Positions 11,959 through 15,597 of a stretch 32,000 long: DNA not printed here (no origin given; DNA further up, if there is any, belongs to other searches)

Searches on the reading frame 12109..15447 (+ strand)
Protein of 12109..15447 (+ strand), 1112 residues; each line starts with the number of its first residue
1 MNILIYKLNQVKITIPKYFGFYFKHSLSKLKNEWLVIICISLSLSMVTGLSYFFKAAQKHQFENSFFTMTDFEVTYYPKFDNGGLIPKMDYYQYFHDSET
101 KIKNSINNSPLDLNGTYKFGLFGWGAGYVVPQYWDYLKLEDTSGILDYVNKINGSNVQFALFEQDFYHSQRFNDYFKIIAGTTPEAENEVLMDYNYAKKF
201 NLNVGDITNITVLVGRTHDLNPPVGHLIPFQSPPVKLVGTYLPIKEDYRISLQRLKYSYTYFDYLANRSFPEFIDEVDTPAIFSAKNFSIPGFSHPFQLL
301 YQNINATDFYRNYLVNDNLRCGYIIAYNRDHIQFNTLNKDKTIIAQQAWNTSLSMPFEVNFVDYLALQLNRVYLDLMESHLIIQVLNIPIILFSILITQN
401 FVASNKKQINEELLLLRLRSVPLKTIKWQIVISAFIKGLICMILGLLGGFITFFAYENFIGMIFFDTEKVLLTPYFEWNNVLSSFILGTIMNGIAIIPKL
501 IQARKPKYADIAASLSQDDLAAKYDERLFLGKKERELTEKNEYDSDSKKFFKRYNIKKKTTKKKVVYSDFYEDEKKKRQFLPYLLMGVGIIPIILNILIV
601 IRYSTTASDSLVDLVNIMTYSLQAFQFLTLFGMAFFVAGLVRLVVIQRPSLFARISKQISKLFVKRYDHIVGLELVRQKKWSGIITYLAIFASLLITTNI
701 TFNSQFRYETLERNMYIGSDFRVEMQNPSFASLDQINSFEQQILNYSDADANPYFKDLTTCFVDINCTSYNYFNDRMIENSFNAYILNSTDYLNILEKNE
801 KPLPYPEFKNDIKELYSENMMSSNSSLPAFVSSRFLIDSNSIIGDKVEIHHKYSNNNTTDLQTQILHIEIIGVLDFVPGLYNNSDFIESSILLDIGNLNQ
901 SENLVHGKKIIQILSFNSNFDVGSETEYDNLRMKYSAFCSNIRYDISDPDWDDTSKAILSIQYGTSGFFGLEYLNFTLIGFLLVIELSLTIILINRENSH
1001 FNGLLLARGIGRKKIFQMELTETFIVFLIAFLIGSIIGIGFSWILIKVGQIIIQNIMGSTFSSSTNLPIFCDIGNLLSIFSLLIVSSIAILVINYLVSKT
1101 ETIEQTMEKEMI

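Call 6: search_protein_families(library=pfam, proteins=[window:12109-15447:+], max_evalue=0.001)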
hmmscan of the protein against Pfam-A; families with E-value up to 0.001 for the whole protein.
window:12109-15447:+ (1112 aa): 1 family
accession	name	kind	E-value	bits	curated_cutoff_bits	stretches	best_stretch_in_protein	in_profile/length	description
PF02687.27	FtsX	-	4.9e-07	30.2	25.5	1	977-1094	5-111/120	FtsX-like permease C-terminal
